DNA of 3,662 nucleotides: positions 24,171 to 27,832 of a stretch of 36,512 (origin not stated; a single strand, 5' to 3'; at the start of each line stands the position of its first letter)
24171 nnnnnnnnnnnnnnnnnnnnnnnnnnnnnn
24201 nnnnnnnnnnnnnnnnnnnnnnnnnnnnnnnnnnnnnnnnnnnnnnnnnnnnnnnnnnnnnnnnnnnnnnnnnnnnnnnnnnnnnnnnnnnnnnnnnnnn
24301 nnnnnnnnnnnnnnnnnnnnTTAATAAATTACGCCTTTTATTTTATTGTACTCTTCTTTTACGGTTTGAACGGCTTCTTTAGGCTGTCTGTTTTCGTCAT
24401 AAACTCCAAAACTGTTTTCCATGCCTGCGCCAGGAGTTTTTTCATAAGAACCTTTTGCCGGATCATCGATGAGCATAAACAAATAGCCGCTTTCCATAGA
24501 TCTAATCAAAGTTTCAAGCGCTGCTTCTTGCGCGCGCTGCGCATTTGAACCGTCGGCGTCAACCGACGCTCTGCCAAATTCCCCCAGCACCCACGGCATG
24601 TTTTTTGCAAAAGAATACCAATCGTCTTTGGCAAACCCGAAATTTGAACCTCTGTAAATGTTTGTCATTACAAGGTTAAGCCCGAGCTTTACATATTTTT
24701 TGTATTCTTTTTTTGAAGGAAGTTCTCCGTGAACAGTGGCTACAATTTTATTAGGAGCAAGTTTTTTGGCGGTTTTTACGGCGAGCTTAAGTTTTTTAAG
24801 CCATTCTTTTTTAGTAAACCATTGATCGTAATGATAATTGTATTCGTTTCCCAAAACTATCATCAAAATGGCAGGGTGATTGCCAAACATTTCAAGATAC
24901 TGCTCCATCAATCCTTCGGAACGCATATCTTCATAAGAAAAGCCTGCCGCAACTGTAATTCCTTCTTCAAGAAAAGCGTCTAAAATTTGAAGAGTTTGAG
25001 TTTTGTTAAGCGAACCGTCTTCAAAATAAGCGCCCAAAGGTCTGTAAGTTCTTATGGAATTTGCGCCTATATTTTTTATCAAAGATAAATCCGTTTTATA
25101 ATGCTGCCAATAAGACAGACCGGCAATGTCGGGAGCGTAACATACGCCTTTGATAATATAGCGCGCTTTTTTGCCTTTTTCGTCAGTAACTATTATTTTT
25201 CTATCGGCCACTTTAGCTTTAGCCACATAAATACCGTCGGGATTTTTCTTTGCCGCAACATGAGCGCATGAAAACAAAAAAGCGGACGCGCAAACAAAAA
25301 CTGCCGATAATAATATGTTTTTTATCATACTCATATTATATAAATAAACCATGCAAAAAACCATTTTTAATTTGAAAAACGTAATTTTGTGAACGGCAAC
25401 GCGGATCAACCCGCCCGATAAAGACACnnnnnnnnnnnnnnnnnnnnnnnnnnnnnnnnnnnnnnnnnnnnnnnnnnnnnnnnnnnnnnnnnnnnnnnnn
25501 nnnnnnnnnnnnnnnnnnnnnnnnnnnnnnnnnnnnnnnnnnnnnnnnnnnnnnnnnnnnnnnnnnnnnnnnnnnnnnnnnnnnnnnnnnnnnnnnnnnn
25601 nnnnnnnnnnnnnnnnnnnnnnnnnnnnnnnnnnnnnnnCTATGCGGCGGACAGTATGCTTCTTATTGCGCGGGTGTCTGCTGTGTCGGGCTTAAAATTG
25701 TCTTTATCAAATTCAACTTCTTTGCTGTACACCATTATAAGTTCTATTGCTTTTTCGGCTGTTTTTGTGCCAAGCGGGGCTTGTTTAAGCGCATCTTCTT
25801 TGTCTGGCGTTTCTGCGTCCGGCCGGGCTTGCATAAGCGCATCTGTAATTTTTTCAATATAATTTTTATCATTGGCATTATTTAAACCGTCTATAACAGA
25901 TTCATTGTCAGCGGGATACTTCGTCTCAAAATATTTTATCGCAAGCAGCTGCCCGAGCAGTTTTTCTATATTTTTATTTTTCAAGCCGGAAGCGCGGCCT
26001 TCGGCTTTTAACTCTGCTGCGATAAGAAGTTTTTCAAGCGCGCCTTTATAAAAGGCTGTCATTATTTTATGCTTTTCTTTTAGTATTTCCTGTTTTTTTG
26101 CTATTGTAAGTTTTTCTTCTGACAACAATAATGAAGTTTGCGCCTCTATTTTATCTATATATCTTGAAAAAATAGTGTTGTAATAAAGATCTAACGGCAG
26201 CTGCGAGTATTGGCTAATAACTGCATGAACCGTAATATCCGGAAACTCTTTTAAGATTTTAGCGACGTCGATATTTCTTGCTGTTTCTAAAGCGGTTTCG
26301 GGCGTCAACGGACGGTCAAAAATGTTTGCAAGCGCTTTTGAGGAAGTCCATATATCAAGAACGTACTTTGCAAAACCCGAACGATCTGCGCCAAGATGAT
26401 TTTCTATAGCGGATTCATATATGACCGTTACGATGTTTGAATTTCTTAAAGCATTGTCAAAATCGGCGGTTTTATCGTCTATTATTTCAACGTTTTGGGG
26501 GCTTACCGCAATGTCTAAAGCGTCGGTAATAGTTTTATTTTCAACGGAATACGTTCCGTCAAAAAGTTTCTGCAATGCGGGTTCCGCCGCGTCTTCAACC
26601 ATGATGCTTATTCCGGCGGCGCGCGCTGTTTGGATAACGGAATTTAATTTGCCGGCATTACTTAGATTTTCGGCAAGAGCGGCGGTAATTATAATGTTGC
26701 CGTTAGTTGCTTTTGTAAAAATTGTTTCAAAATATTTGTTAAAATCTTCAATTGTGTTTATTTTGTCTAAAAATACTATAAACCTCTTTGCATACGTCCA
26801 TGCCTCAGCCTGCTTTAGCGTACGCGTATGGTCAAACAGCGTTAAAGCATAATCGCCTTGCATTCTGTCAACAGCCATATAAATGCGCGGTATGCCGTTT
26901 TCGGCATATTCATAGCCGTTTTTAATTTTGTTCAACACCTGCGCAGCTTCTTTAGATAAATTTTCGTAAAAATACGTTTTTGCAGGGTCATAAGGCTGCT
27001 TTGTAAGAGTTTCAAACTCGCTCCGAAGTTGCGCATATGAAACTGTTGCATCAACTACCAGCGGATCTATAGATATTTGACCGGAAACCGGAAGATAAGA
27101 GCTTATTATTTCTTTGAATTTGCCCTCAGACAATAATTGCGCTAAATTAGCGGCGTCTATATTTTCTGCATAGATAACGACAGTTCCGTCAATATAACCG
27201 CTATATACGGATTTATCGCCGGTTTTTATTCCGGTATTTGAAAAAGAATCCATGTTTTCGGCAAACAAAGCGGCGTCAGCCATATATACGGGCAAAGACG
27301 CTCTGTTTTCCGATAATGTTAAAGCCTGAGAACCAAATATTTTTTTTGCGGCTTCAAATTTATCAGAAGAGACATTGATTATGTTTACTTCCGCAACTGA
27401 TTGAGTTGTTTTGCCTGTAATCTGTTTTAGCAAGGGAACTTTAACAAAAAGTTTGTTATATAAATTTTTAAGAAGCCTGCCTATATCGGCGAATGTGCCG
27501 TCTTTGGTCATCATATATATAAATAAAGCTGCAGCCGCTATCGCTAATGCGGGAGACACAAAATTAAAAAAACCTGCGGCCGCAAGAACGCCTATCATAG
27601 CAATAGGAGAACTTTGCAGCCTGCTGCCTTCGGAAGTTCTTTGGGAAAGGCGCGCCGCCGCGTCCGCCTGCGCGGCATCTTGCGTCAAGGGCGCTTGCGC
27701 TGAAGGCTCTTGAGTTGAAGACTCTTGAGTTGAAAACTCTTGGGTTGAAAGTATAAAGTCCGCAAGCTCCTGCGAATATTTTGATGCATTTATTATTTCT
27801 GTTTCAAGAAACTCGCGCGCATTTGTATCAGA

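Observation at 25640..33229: Orphan 2529-aa giant envelope protein, the main unexplained gene of the window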

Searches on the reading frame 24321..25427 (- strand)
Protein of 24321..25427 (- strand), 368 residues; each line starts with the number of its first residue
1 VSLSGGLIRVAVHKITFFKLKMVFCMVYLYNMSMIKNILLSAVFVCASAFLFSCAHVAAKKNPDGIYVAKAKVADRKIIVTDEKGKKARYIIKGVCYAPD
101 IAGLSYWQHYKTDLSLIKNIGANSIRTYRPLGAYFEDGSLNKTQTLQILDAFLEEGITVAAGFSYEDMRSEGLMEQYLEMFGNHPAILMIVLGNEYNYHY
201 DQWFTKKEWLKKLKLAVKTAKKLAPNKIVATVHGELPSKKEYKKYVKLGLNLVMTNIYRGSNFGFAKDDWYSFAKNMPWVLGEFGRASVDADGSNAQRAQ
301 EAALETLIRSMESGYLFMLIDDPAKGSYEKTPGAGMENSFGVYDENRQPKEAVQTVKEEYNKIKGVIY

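Call 5: search_protein_families(library=pfam, proteins=[window:24321-25427:-], max_evalue=1)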
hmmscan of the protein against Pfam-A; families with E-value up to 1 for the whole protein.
window:24321-25427:- (368 aa): 2 families
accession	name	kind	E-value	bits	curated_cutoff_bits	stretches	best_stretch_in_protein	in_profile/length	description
PF02836.23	Glyco_hydro_2_C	-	8.7e-05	22.2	21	1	174-234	114-163/302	Glycosyl hydrolases family 2, TIM barrel domain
PF13289.12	SIR2_2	-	0.056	14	24.5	1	141-195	69-124/141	SIR2-like domain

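Call 6: search_protein_families(library=ncbifam, proteins=[window:24321-25427:-], max_evalue=1)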
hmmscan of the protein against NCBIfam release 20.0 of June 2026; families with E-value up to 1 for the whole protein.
window:24321-25427:- (368 aa): 1 family
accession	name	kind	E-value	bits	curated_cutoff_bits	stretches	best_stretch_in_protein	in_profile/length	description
NF007538.0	PRK10150.1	equivalog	0.0015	16.9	544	0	338-364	573-599/607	beta-glucuronidase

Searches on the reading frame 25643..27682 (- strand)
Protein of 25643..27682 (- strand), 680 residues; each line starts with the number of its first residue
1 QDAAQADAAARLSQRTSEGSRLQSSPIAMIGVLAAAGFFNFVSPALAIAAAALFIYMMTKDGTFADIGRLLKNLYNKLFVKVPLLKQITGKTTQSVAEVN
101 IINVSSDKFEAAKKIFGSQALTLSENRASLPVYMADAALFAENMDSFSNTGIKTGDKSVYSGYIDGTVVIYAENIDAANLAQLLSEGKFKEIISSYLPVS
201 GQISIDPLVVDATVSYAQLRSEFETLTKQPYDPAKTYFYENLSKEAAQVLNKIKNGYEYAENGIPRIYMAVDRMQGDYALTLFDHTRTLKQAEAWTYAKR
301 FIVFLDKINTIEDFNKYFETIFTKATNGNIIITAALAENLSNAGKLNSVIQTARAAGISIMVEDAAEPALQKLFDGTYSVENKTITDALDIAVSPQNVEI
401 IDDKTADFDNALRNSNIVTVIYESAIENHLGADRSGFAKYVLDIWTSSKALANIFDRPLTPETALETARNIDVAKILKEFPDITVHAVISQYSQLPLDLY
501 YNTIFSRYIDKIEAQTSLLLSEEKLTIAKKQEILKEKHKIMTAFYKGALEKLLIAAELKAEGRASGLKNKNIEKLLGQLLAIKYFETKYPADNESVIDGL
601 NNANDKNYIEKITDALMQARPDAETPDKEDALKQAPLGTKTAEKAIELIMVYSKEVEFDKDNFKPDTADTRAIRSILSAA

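Call 47: search_solved_structures(query=A4, max_evalue=10, show_alignments=1)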
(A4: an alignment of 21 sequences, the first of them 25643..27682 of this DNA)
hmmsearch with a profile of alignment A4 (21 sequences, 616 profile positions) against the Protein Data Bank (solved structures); distinct sequences matched with E-value up to 10: 11.
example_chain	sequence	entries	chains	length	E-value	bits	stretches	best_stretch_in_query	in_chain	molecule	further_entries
8grq_D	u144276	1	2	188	0.0045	18.8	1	441-503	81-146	H2B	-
5cwj_A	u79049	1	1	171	0.0073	18.1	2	533-592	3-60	Designed helical repeat protein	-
4j29_A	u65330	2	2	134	0.017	16.9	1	273-316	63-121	Engineered Protein OR258 | DE NOVO DESIGNED PROTEIN OR258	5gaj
2mr5_A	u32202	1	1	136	0.031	16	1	276-314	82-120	De novo designed Protein OR457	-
2l82_A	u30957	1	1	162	0.052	15.3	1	282-319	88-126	DESIGNED PROTEIN OR32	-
8com_D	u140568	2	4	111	0.19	13.4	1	462-499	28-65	Histone H2B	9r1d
7xyf_D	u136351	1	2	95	0.29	12.8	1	461-507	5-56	Histone H2B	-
5wcu_D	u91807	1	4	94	0.3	12.8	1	461-507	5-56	Histone H2B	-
8x6f_E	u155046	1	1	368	0.53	12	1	380-472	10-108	RNA polymerase sigma factor SigA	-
3lra_A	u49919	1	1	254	1.1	10.9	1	124-177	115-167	Disks large homolog 1, MAGUK p55 subfamily member 7, Protein lin-7 homolog C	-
6xh5_A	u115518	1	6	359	2.3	9.8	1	532-591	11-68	helical fusion design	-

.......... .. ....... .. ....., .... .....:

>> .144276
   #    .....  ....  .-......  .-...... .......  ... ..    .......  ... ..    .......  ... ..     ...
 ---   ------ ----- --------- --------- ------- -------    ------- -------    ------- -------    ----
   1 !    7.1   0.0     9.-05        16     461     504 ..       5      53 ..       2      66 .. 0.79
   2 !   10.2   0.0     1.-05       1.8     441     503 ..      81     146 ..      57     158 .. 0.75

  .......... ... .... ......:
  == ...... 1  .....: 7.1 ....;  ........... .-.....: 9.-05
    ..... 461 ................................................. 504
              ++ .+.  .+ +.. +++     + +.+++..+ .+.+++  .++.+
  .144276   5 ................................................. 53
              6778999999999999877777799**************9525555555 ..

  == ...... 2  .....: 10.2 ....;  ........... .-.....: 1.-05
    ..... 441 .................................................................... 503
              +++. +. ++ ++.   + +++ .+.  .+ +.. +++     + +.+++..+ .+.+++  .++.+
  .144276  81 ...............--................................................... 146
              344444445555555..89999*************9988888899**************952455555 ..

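Call 48: search_protein_families(library=pfam, alignment_id=A4, max_evalue=1)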
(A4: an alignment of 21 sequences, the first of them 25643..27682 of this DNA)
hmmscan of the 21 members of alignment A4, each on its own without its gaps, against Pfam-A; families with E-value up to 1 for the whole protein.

A. member 1, window:25643-27682:- (680 aa): 2 families
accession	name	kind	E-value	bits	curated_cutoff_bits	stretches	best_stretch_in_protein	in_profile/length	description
PF13173.12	AAA_14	-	0.0062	17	27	1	282-343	47-106/129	AAA domain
PF07458.17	SPAN-X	-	0.13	13.4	22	1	623-675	28-80/95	Sperm protein associated with nucleus, mapped to X chromosome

B. families by the number of members that match (of 21 scanned): 20 families
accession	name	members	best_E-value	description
PF13173.12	AAA_14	3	5.3e-05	AAA domain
PF03312.20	DUF272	1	0.014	Protein of unknown function (DUF272)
PF24381.1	DUF7537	1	0.02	Family of unknown function (DUF7537)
PF04255.20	DUF433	1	0.024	Protein of unknown function (DUF433)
PF00210.30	Ferritin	1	0.032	Ferritin-like domain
PF22123.2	Exu_RNase_H_like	1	0.039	Exuperantia RNAse H-like domain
PF24631.1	DUF7628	1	0.042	Domain of unknown function (DUF7628)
PF09249.16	tRNA_NucTransf2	1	0.069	tRNA nucleotidyltransferase, second domain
PF04919.18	DUF655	1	0.083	Protein of unknown function (DUF655)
PF09875.14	DUF2102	1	0.11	Uncharacterized protein conserved in archaea (DUF2102)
PF07458.17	SPAN-X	1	0.13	Sperm protein associated with nucleus, mapped to X chromosome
PF10516.15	SHNi-TPR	1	0.13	SHNi-TPR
PF15946.10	DUF4754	1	0.13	Domain of unknown function (DUF4754)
PF24904.1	RVE6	1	0.13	REVEILLE 6-like domain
PF11014.13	DUF2852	1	0.16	Protein of unknown function (DUF2852)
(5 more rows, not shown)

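Call 67: predict_structure(alignment_id=A4)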
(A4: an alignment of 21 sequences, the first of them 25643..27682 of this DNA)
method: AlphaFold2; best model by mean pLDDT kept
length: 680 residues; sequences in the alignment: 21
mean_pLDDT: 76.6   pTM: 0.75
mean pLDDT of the five models: 76.6, 74.7, 74.4, 74.2, 72.2
residues with pLDDT >= 90: 187; 70-90: 292; 50-70: 112; < 50: 89
segments of 3 or more residues with pLDDT < 50: 14-43, 60-68, 76-88, 238-240, 630-634, 662-665, 667-680
pLDDT, mean of each block of 10 residues (from residue 1): 66 44 32 39 52 52 47 46 43 75 91 89 85 92 93 89 91 87 83 82 85 79 71 56 62 72 83 66 89 85 90 84 76 94 88 82 93 91 90 82 88 85 89 75 68 73 92 91 91 61 85 83 88 93 93 94 85 92 76 80 87 81 50 62 91 65 47 45
secondary structure, 60 per line:
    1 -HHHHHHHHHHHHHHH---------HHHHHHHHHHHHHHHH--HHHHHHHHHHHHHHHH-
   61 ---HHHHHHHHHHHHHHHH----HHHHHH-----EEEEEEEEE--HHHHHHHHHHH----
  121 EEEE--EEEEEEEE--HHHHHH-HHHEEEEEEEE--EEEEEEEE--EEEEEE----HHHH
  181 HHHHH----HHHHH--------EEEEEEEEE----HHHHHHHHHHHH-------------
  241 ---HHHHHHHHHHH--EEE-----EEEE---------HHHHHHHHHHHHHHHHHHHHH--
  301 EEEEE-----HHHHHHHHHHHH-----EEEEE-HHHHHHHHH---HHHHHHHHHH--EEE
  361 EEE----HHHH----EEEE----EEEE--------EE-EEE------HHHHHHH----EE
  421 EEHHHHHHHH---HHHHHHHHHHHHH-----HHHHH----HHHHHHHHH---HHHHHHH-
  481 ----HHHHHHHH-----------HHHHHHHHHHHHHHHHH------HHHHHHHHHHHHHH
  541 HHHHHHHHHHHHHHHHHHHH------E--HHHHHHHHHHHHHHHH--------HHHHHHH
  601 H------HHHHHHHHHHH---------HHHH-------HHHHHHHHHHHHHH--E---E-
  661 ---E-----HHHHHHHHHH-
elements in order (helices of 4 or more, strands of 3 or more residues): H2-16 H26-41 H44-59 H64-79 H84-89 E95-103 H106-116 E121-124 E127-134 H137-142 E147-154 E157-164 E167-172 H177-185 H190-194 E203-211 H216-227 H244-254 E257-259 E265-268 H278-298 E301-305 H311-322 E328-332 H334-342 H346-355 E358-363 H368-371 E376-379 E384-387 E399-401 H408-414 E419-422 H423-430 H434-446 H452-456 H461-469 H473-479 H485-492 H504-520 H527-560 H570-585 H594-601 H608-618 H628-631 H639-652 H670-679

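Call 71: fold_search(model_id=the predicted structure, library=pdb)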
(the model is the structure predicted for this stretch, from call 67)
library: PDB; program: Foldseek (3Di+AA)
matches with E <= 10: 814; with E <= 0.001: 0
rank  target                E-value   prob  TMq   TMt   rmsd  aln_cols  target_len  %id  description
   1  6v3o_G                1.7e-02  0.10  0.09  0.08  24.4       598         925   11  Crystal structure of the T-state of maize C4-phosphoenolpyruvate carboxylase in complex with citrate (released 2020-12-09)
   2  1rzu_B                3.3e-02  0.25  0.12  0.15  23.5       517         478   10  Crystal structure of the glycogen synthase from A. tumefaciens in complex with ADP (released 2004-08-31)
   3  9ox9_B                5.3e-02  0.10  0.09  0.11  24.6       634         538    9  Cryo-EM structure of S. Mansoni p97 bound to CB-5083 (released 2025-08-13)
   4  4s1w_A                6.7e-02  0.11  0.09  0.14  23.6       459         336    9  Structure of a putative Glutamine--Fructose-6-Phosphate Aminotransferase from Staphylococcus aureus subsp. aureus Mu50 (released 2015-03-18)
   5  6u2t_C                6.7e-02  0.07  0.09  0.08  24.2       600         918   11  Crystal structure of the T-state of maize C4-phosphoenolpyruvate carboxylase in complex with malate (released 2020-09-09)
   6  6gnf_B                7.1e-02  0.15  0.11  0.14  22.4       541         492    8  Granule Bound Starch Synthase from Cyanobacterium sp. CLg1 bound to acarbose and ADP (released 2018-07-25)
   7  8k3t_A                7.8e-02  0.12  0.13  0.14  24.4       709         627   11  S. cerevisiae Chs1 in complex with UDP (released 2023-10-18)
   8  4bxc_A                7.8e-02  0.07  0.09  0.07  23.3       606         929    9  Resolving the activation site of positive regulators in plant phosphoenolpyruvate carboxylase (released 2013-10-02)
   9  3cop                  8.2e-02  0.15  0.11  0.15  22.4       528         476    8  Crystal Structure of E.coli GS mutant E377A in complex with ADP and acceptor analogue HEPPSO (released 2009-03-24)
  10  8u9q_A                8.6e-02  0.05  0.07  0.08  28.4       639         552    9  Cdc48-Shp1 unfolding native substrate, Class 6 (released 2024-11-06)
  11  9nlz_E                8.6e-02  0.05  0.07  0.07  25.6       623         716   12  Y20S (Sec18-Sec17-Sec9-Sso1-Snc1) EDTA - Class 8 (released 2025-10-01)
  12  2qzs                  9.4e-02  0.20  0.12  0.16  22.7       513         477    8  Crystal Structure of Wild-type E.coli GS in complex with ADP and Glucose(wtGSb) (released 2008-09-09)
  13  6v3o_A                1.0e-01  0.04  0.08  0.07  24.8       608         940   11  Crystal structure of the T-state of maize C4-phosphoenolpyruvate carboxylase in complex with citrate (released 2020-12-09)
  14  3j94_A                1.1e-01  0.06  0.09  0.11  26.2       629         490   10  Structure of ATP-bound N-ethylmaleimide sensitive factor determined by single particle cryoelectron microscopy (released 2015-01-28)
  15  6gnf_C                1.1e-01  0.12  0.11  0.13  23.6       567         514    8  Granule Bound Starch Synthase from Cyanobacterium sp. CLg1 bound to acarbose and ADP (released 2018-07-25)
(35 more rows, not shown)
